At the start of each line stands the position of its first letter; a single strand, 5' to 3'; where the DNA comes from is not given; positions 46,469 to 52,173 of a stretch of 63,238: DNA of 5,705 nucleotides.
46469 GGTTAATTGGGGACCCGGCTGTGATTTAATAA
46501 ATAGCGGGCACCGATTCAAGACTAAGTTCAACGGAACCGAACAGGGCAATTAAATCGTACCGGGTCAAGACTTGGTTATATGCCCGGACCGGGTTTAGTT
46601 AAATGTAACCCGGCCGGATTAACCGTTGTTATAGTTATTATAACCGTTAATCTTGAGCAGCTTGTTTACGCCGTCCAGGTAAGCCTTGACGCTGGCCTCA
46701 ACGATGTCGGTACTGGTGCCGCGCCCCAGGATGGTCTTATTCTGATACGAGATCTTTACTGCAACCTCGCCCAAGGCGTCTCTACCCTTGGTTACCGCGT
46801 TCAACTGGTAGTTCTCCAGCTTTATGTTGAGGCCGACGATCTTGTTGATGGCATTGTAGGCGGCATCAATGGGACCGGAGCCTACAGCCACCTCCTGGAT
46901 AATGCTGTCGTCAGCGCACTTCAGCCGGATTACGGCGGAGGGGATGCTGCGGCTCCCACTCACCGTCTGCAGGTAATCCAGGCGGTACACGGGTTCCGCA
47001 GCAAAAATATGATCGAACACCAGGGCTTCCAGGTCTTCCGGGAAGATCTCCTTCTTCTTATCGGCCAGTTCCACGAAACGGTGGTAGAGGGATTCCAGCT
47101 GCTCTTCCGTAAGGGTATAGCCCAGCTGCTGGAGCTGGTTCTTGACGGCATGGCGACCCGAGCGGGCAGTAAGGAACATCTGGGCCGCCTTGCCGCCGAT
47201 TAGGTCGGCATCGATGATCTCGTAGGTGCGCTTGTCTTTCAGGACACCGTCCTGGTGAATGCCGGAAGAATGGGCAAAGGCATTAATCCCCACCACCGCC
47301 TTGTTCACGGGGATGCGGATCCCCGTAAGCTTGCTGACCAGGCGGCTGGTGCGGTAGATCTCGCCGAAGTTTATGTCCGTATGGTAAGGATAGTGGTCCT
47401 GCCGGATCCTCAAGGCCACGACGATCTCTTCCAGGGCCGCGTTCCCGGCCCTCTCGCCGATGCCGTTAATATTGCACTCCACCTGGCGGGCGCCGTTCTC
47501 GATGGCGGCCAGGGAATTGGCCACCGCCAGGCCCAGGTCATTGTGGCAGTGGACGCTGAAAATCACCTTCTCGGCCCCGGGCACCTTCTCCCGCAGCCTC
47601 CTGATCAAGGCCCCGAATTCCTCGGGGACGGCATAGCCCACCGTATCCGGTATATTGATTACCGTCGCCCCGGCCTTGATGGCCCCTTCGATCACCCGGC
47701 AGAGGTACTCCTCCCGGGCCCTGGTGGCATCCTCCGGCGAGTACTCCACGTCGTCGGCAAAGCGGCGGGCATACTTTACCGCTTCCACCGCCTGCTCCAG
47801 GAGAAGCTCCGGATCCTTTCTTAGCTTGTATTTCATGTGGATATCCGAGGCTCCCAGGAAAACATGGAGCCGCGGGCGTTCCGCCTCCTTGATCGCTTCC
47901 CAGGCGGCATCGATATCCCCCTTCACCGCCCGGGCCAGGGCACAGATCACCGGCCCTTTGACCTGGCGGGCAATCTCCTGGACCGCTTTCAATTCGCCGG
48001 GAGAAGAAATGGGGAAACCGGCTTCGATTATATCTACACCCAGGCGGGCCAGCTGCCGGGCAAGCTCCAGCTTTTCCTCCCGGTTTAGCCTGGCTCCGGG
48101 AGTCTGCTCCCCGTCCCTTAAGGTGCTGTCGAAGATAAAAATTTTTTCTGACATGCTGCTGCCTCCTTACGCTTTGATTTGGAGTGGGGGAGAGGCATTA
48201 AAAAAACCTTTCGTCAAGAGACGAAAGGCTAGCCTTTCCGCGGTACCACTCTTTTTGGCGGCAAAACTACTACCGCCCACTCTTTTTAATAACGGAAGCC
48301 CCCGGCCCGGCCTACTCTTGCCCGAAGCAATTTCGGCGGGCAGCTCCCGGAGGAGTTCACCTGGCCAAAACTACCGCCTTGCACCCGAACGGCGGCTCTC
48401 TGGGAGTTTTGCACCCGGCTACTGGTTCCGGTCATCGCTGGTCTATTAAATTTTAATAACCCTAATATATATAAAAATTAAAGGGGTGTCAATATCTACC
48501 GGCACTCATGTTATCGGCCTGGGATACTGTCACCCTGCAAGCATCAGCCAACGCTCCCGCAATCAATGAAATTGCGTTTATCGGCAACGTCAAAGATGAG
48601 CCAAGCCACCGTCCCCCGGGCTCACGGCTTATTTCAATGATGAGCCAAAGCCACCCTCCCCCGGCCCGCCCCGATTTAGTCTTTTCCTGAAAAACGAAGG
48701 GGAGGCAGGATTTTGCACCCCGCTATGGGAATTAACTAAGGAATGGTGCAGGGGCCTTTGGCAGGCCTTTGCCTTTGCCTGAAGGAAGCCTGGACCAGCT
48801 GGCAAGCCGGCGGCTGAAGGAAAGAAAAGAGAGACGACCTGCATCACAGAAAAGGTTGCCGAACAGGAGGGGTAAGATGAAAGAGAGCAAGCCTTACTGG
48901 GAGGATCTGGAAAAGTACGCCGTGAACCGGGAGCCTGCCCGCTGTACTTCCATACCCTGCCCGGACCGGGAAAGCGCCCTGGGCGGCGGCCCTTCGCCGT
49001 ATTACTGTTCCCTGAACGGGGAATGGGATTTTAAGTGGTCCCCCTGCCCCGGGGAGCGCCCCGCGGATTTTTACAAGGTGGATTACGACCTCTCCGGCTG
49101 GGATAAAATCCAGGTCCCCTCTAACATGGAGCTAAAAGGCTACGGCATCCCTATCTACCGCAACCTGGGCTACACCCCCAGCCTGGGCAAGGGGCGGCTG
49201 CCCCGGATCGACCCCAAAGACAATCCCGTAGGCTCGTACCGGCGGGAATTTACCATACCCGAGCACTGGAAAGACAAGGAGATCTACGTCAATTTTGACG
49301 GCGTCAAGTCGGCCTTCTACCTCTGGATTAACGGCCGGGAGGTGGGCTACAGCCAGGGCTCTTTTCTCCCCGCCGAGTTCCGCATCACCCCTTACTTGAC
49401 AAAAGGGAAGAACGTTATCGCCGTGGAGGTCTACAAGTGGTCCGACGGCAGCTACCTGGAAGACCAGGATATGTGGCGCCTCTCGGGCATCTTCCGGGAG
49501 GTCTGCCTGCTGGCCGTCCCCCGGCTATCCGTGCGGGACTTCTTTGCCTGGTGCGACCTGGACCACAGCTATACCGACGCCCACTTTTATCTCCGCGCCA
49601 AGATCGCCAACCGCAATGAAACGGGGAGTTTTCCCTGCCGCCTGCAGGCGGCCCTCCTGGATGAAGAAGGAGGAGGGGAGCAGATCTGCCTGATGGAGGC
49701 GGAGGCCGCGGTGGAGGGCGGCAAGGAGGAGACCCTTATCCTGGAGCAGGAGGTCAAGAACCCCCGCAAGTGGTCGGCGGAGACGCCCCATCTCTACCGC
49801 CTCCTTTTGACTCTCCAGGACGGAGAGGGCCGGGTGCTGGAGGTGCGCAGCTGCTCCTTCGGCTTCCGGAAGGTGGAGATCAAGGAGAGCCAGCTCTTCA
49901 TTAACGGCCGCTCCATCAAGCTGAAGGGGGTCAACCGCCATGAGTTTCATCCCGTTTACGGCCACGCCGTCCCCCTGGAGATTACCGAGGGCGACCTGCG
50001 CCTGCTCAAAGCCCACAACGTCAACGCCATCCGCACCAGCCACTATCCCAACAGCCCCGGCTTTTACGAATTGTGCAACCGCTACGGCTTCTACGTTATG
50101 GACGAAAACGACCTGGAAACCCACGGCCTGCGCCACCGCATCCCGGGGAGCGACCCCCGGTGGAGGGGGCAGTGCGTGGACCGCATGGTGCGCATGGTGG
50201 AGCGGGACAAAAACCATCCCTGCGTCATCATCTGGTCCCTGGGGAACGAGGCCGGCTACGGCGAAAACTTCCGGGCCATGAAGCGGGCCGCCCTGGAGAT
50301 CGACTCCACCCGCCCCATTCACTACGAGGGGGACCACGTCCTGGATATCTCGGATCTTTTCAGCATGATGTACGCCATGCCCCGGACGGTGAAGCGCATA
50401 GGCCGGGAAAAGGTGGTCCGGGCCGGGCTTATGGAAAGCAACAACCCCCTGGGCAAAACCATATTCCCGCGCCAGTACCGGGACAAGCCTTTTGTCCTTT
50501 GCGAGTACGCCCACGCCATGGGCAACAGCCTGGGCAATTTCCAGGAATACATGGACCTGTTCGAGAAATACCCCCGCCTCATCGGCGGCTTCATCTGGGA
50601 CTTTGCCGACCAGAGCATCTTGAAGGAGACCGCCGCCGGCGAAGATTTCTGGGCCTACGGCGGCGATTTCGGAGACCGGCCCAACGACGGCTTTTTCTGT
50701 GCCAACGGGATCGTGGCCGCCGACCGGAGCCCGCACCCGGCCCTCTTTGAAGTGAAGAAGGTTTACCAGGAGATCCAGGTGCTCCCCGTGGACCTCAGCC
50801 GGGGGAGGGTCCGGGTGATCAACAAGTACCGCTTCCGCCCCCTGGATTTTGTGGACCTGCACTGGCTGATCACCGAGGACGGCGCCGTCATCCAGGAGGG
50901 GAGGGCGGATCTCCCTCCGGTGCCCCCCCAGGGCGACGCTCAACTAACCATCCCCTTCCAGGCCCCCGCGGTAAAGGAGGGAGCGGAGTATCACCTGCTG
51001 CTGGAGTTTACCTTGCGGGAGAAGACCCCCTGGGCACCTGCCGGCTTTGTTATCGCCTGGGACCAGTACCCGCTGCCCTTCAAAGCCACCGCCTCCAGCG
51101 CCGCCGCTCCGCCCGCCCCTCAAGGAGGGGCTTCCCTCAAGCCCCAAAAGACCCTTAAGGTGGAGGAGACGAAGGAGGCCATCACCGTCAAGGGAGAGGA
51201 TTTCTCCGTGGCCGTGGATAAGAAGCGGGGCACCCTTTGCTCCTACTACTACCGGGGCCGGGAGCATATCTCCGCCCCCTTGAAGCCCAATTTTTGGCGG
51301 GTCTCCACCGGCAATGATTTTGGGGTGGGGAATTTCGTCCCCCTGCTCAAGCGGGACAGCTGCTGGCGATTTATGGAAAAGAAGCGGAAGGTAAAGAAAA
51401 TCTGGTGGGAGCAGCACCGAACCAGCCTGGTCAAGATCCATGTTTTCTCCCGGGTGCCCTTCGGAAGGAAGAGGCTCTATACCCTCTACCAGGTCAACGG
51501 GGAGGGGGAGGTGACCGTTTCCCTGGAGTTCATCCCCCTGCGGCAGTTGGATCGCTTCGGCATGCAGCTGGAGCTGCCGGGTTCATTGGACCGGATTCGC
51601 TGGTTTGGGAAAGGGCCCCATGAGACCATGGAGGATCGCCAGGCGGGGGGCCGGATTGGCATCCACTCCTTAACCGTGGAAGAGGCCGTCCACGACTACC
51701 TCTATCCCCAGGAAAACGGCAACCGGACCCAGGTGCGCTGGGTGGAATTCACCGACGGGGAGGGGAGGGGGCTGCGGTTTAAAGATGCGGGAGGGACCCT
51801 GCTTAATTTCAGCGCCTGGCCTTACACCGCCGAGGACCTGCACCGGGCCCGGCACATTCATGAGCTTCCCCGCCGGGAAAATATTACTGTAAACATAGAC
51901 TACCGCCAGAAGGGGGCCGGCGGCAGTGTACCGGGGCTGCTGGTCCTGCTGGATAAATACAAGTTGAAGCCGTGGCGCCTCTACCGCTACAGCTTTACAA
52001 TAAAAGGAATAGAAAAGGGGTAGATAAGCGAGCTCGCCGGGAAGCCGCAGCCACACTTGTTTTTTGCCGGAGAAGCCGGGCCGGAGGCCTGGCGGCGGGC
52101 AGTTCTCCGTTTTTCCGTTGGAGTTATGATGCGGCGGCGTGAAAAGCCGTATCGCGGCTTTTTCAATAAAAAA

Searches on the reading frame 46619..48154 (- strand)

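Call 65: search_protein_families(library=pfam, proteins=[window:46619-48154:-], max_evalue=0.00001)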
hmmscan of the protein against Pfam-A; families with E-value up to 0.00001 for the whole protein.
window:46619-48154:- (511 aa): 3 families
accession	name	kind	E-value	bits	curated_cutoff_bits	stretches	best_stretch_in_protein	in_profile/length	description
PF00682.25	HMGL-like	-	4.9e-94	315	29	1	5-273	2-260/260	HMGL-like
PF08502.15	LeuA_dimer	-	2.6e-39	134.6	24.9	1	369-500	1-131/131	LeuA allosteric (dimerisation) domain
PF22617.1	HCS_D2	-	1.2e-25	90.1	27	1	287-368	1-82/82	Homocitrate synthase post-HMGL domain-like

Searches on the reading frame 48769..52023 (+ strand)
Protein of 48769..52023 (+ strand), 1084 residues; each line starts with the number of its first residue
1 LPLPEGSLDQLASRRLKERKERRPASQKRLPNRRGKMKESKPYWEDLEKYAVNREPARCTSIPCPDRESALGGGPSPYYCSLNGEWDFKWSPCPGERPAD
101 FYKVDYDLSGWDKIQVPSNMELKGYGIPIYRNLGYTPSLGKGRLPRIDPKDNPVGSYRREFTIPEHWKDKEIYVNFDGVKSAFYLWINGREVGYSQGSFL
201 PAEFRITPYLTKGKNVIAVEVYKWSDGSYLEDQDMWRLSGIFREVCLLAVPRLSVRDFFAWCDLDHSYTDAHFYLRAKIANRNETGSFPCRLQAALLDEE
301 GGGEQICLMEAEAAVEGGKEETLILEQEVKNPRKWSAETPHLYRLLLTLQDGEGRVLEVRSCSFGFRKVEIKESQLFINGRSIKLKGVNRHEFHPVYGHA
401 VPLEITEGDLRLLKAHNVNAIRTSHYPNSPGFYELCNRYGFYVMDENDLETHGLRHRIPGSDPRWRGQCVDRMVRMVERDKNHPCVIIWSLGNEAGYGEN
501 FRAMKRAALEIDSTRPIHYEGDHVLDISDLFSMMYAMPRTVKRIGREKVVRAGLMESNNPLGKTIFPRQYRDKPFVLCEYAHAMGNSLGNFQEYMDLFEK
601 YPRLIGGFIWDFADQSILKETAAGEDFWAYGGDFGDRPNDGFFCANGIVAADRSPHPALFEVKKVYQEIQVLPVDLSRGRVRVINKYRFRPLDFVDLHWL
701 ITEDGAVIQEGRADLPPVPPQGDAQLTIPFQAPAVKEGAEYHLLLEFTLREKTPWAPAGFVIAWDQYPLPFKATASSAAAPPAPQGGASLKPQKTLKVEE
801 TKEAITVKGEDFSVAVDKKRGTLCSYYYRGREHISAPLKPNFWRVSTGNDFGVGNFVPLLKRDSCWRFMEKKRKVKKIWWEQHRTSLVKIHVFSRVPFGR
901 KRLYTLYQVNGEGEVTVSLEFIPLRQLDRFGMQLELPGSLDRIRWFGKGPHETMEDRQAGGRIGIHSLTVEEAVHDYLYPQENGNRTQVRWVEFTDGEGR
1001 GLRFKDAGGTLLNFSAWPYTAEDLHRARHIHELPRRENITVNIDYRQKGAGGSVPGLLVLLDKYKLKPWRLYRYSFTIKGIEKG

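Call 66: search_protein_families(library=pfam, proteins=[window:48769-52023:+], max_evalue=0.00001)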
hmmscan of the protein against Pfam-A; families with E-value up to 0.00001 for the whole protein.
window:48769-52023:+ (1084 aa): 6 families
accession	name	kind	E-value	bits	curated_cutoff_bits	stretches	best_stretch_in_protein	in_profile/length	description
PF02836.23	Glyco_hydro_2_C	-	6.2e-101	337.9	21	1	369-670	1-301/302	Glycosyl hydrolases family 2, TIM barrel domain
PF02929.23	Bgal_small_N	-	4.2e-64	217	25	1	808-1078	1-248/248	Beta galactosidase small chain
PF02837.24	Glyco_hydro_2_N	-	1.8e-45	155.4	28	1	81-251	3-169/169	Glycosyl hydrolases family 2, sugar binding domain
PF16353.11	LacZ_4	-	1.2e-25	90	27.3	1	681-770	1-87/87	Beta-galactosidase, domain 4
PF00703.27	Glyco_hydro_2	-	1.3e-12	48.9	23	1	255-367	3-109/109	Glycosyl hydrolases family 2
PF22666.2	Glyco_hydro_2_N2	-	6.3e-09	36.5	27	1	156-223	51-119/167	Glycosyl hydrolase 2 galactose-binding domain-like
